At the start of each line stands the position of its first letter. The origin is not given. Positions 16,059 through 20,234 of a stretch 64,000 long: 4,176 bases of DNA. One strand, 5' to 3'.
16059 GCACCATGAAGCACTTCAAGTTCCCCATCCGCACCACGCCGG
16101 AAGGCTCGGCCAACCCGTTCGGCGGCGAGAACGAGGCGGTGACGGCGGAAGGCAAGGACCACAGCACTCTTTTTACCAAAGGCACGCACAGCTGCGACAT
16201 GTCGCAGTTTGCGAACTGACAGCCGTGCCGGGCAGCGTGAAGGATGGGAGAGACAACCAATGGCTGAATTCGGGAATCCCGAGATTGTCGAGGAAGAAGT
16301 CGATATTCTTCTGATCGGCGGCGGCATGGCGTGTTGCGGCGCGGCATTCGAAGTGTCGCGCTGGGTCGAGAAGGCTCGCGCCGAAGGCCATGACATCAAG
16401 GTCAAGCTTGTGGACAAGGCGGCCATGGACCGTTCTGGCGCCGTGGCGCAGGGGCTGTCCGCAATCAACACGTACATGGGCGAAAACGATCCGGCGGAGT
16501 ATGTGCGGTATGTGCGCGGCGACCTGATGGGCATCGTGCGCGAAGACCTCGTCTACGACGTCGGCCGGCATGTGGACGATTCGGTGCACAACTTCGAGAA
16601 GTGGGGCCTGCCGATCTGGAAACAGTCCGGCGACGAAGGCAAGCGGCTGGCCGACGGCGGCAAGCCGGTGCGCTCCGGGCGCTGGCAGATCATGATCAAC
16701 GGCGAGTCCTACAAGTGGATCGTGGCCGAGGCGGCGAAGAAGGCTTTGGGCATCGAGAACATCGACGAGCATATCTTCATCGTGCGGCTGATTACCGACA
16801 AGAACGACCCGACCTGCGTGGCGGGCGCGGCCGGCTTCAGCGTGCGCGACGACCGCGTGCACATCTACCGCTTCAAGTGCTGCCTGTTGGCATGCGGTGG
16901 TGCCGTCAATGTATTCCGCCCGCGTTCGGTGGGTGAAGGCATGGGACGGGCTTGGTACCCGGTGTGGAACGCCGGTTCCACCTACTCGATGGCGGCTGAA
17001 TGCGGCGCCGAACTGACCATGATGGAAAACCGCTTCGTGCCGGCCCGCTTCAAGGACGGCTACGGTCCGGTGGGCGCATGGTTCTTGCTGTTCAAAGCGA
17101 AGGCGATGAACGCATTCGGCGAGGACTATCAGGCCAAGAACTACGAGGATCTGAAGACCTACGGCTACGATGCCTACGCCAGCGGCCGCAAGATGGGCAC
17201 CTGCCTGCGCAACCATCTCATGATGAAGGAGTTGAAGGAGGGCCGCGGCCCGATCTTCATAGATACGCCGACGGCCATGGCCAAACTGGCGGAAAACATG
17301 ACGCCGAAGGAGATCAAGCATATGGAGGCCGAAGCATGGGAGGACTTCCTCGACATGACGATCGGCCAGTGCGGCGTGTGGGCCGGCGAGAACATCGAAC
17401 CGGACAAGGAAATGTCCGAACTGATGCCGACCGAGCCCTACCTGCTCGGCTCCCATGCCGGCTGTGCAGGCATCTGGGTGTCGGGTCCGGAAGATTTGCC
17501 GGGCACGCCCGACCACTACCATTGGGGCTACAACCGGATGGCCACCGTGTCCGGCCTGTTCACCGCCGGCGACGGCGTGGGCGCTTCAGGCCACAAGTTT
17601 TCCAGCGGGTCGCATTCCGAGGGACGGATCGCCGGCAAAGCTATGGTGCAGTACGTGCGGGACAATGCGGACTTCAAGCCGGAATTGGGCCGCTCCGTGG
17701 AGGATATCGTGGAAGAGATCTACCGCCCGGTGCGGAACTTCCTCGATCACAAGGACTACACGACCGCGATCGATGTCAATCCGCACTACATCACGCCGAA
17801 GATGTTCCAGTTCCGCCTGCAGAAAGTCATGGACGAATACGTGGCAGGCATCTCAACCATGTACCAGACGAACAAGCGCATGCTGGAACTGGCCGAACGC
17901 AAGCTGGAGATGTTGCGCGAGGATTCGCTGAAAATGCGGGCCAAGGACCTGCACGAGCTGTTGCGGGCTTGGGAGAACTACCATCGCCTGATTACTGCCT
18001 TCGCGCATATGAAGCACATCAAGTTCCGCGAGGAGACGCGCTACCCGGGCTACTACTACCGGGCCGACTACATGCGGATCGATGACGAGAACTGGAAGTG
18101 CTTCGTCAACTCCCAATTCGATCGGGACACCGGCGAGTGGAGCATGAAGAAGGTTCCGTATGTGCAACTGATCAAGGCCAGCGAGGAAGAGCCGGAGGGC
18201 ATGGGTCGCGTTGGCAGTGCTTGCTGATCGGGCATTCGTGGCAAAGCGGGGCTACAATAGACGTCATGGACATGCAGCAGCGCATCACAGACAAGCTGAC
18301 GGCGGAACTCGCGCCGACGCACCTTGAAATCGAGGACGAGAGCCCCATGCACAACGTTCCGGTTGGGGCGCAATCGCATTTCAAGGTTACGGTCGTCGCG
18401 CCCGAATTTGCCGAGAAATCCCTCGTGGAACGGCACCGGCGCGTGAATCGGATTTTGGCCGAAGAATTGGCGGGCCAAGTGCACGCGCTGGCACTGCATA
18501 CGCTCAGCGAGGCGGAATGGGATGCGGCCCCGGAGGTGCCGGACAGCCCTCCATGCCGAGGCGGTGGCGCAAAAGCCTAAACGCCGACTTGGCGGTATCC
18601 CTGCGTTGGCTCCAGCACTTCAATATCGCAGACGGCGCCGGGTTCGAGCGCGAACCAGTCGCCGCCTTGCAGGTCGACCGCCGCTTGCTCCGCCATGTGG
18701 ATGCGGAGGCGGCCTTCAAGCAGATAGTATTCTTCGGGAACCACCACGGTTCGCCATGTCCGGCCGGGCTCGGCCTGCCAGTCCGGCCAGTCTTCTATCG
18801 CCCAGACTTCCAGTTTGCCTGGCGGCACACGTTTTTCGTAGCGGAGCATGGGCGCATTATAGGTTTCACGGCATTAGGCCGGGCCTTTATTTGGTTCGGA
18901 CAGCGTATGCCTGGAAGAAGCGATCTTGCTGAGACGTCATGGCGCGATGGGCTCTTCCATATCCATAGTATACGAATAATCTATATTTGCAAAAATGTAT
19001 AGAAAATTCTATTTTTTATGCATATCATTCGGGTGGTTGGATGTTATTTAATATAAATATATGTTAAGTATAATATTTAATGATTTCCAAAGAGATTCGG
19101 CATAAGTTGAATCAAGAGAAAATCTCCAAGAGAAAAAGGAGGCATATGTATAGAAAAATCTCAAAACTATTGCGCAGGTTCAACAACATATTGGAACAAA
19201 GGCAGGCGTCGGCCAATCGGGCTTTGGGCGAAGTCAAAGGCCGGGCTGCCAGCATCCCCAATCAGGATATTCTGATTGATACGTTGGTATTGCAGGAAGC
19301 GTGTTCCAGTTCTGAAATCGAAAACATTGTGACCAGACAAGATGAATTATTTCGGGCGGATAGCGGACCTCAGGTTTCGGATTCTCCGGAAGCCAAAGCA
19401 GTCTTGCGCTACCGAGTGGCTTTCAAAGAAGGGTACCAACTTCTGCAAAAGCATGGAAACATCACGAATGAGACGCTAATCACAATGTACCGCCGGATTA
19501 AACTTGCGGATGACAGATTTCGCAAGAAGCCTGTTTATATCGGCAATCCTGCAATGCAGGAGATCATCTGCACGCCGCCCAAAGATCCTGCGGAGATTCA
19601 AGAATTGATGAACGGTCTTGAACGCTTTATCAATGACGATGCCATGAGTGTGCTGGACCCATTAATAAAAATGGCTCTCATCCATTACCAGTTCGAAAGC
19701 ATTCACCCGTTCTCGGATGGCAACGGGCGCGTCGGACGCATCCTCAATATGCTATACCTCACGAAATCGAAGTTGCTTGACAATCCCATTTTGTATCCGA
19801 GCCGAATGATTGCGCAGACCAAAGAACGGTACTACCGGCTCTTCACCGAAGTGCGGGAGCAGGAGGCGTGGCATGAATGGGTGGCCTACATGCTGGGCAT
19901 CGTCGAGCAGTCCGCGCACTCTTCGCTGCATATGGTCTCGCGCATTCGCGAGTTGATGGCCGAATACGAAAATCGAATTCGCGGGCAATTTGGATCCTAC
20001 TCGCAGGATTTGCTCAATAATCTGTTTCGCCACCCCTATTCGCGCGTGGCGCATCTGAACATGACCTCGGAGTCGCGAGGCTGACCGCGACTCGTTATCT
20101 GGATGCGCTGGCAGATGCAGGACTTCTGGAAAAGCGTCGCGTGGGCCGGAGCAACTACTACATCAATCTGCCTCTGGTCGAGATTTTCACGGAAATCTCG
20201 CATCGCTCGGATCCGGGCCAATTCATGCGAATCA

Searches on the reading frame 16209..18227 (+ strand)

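Call 38: search_protein_families(library=ncbifam, proteins=[window:16209-18227:+], max_evalue=1e-10)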
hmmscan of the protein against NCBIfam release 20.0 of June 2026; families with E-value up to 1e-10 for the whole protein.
window:16209-18227:+ (672 aa): 7 families
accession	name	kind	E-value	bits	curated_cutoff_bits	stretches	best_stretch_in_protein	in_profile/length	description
TIGR02061.1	aprA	equivalog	4e-285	947.2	641.75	1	32-655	1-616/616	adenylyl-sulfate reductase subunit alpha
NF005331.0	PRK06854.1-2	equivalog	7e-117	391.2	557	1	27-651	6-554/563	adenylyl-sulfate reductase subunit alpha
NF006131.0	PRK08275.1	equivalog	2.3e-51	174.8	587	1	27-656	7-560/577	fumarate reductase/succinate dehydrogenase flavoprotein subunit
NF010374.0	PRK13800.1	equivalog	6.6e-28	97.4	1196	1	28-311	11-282/898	fumarate reductase/succinate dehydrogenase flavoprotein subunit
TIGR01812.1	sdhA_frdA_Gneg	subfamily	2.3e-15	56.1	567.3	0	32-273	1-222/568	succinate dehydrogenase or fumarate reductase, flavoprotein subunit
NF004900.0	PRK06263.1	equivalog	3.9e-15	55.5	718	0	30-274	7-230/546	fumarate reductase (CoM/CoB) subunit TfrA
NF004724.0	PRK06069.1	subfamily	9.8e-15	53.7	826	1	30-631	5-547/577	succinate dehydrogenase/fumarate reductase flavoprotein subunit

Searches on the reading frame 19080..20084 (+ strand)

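Call 38: search_protein_families(library=ncbifam, proteins=[window:19080-20084:+], max_evalue=1e-10)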
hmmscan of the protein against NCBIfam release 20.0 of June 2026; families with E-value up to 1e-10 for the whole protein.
window:19080-20084:+ (334 aa): 1 family
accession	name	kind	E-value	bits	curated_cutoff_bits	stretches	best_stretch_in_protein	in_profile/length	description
NF046030.1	ProtAdlyltaseSoFic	equivalog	1.1e-82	277.9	550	1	42-327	28-312/361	protein adenylyltransferase Fic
